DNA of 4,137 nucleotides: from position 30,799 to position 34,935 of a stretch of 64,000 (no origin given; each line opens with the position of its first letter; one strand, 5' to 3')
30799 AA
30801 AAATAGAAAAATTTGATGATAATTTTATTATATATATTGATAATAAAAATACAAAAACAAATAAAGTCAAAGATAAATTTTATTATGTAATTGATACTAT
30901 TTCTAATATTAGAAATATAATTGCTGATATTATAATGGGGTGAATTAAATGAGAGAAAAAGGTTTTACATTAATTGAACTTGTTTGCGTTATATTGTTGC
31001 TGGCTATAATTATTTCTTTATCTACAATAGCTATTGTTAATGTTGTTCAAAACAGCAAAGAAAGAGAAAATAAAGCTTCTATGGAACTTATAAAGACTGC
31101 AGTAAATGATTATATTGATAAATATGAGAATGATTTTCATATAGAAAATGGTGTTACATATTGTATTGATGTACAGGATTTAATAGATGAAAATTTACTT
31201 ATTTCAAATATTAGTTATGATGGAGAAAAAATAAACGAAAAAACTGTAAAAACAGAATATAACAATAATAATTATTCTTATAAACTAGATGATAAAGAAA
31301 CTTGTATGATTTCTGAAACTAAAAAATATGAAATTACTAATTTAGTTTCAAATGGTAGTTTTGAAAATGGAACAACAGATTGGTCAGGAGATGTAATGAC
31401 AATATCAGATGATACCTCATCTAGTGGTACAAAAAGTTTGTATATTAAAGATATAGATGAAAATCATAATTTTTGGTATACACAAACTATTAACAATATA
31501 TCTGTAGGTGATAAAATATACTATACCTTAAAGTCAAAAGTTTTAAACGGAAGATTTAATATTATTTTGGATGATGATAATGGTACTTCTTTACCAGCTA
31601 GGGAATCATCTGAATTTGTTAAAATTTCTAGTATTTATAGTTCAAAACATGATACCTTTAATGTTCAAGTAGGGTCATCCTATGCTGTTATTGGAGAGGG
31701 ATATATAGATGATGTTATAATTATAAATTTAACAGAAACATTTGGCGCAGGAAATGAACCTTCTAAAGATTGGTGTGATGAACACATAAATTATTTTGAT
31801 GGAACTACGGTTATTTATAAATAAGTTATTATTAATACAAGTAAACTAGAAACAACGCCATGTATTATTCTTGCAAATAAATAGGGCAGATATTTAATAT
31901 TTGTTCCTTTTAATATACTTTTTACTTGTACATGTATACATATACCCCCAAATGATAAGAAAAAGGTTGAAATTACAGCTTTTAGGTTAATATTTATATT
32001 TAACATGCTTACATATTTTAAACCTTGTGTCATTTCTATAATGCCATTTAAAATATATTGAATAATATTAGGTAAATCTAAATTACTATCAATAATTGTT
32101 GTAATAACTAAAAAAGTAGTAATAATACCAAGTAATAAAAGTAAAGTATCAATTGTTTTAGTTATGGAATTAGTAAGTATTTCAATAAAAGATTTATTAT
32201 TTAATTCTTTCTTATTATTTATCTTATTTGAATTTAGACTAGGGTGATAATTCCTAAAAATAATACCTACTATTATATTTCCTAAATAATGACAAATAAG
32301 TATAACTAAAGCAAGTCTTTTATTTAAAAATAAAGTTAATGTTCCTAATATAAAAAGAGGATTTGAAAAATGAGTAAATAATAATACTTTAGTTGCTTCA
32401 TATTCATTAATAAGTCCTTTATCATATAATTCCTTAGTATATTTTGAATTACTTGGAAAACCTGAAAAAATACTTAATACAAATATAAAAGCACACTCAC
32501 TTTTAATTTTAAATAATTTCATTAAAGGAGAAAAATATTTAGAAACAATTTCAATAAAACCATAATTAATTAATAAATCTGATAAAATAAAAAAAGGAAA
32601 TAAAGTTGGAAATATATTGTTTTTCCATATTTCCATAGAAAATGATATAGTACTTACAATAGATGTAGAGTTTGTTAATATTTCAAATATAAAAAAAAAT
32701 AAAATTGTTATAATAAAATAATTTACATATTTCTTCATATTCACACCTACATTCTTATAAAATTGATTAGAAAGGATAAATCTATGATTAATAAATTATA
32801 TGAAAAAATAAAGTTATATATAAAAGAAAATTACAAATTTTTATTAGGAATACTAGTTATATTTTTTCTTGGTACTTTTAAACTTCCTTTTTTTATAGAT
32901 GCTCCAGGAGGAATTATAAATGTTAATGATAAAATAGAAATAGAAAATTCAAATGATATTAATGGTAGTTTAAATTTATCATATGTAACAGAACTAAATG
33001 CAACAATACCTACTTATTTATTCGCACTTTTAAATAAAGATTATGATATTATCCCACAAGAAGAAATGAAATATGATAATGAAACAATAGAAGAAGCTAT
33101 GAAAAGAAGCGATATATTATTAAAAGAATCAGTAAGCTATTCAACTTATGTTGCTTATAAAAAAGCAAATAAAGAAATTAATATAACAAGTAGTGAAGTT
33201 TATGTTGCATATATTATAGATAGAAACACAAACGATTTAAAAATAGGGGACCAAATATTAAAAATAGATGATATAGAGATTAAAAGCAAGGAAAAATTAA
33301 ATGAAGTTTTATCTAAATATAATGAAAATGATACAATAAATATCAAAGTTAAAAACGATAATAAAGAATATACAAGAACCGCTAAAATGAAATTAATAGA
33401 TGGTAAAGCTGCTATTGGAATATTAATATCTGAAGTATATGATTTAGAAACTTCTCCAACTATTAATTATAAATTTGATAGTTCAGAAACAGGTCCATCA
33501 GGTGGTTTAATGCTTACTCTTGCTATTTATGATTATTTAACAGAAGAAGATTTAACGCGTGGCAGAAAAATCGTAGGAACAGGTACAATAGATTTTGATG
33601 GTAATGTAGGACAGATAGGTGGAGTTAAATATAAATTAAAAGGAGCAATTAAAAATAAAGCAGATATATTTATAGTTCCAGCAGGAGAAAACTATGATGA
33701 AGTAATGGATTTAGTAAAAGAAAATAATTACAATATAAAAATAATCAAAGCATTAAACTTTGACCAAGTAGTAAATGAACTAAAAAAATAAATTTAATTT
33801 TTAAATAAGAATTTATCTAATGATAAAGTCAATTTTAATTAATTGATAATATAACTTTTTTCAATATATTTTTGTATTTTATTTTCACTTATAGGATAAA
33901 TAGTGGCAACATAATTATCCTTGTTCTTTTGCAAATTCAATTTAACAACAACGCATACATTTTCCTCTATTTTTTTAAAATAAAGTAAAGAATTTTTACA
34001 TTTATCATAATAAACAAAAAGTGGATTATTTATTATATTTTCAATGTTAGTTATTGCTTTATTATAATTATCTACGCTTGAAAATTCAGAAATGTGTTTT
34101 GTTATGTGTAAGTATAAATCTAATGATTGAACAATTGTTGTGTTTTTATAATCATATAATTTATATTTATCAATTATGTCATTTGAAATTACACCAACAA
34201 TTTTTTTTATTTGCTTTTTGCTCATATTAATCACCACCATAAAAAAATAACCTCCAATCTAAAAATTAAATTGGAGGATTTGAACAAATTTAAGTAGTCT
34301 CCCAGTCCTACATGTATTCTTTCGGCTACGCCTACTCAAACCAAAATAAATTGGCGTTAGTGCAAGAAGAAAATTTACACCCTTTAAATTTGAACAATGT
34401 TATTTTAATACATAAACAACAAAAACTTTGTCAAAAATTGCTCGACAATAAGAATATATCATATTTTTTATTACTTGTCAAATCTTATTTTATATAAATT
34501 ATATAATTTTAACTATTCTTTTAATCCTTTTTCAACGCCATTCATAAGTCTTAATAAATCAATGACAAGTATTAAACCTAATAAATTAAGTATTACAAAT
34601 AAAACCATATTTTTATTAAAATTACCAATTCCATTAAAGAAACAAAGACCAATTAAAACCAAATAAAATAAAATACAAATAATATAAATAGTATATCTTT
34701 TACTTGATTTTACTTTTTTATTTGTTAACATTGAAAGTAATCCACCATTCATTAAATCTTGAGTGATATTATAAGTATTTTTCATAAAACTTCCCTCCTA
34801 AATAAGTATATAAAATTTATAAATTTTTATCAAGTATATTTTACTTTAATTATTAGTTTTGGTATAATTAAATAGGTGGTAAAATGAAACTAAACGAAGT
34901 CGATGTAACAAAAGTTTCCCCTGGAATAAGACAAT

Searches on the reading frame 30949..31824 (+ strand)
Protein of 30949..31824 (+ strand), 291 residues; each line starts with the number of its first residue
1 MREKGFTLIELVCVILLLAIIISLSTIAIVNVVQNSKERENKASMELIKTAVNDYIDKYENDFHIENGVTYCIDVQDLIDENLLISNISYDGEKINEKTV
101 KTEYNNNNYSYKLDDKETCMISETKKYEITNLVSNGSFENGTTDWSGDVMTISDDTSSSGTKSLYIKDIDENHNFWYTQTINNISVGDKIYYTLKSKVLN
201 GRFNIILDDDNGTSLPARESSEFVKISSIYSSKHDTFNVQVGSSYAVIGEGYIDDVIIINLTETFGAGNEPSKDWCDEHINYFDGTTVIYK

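Call 59: search_protein_families(library=pfam, proteins=[window:30949-31824:+], max_evalue=0.00001)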
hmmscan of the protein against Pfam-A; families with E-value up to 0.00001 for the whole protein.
window:30949-31824:+ (291 aa): 1 family
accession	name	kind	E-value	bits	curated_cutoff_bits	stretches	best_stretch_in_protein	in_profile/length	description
PF07963.17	N_methyl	-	6.1e-06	26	21.2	1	2-24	3-25/27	Prokaryotic N-terminal methylation motif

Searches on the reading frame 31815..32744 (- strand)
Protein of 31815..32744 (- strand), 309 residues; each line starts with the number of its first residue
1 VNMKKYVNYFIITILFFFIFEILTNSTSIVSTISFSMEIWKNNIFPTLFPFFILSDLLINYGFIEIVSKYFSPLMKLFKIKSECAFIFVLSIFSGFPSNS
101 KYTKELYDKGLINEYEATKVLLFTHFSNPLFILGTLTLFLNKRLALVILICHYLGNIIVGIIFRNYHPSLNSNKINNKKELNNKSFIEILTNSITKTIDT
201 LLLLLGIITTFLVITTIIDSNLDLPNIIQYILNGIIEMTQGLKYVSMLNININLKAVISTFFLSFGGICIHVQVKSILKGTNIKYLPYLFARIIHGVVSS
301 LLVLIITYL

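Call 59: search_protein_families(library=pfam, proteins=[window:31815-32744:-], max_evalue=0.00001)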
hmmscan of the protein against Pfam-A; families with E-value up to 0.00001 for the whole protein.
window:31815-32744:- (309 aa): 1 family
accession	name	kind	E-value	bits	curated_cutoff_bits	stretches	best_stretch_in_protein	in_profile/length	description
PF07670.19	Gate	-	2.7e-08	34.6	29.6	1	44-131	4-91/104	Nucleoside recognition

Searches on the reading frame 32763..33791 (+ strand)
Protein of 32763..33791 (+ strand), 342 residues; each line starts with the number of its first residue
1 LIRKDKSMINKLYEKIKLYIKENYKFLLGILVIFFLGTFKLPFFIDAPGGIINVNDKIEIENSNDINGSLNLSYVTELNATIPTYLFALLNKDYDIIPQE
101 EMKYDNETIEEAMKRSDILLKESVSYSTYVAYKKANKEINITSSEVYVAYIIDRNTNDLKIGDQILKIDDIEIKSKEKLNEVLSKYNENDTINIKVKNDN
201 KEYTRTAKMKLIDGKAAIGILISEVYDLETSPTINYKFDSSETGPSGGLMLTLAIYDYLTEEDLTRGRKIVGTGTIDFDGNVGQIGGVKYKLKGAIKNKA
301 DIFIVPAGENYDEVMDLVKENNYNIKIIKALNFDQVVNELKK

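Call 59: search_protein_families(library=pfam, proteins=[window:32763-33791:+], max_evalue=0.00001)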
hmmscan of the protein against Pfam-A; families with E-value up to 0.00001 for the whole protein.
window:32763-33791:+ (342 aa): 2 families
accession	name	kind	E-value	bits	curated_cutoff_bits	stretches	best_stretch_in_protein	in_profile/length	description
PF13180.12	PDZ_2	-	2.1e-09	38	27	1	145-205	13-76/80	PDZ domain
PF05362.19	Lon_C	-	2.2e-09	37.6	21.1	1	243-339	108-201/205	Lon protease (S16) C-terminal proteolytic domain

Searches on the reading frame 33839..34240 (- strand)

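Call 23: search_protein_families(library=pfam, proteins=[window:33839-34240:-], max_evalue=0.001)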
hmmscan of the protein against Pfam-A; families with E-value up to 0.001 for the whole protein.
window:33839-34240:- (133 aa): 3 families
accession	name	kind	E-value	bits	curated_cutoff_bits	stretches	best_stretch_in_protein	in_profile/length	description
PF18812.6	PBECR3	-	4e-15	56.2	30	1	13-123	2-114/115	phage-Barnase-EndoU-ColicinE5/D-RelE like nuclease3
PF18810.6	PBECR2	-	0.00011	22.9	27.1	1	23-128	11-115/120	phage-Barnase-EndoU-ColicinE5/D-RelE like nuclease2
PF18819.6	MuF_C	-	0.00035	21.1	27.6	1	61-129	15-91/103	Phage MuF-C-terminal domain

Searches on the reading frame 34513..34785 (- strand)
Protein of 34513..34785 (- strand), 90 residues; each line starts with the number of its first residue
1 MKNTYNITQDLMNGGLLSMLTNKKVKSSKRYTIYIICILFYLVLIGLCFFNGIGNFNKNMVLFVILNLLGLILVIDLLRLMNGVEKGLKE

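Call 23: search_protein_families(library=pfam, proteins=[window:34513-34785:-], max_evalue=0.001)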
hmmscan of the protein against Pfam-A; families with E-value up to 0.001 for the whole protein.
window:34513-34785:- (90 aa): 0 families

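Call 50: search_solved_structures(query=window:34513-34785:-, max_evalue=1)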
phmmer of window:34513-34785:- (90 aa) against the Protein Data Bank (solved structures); distinct sequences matched with E-value up to 1: 2.
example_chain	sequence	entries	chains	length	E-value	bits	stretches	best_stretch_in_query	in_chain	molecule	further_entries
7y5x_B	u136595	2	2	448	0.66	13.7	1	38-80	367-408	Presenilin-2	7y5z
2kr6_A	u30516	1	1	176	0.73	13.6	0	38-81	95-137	Presenilin-1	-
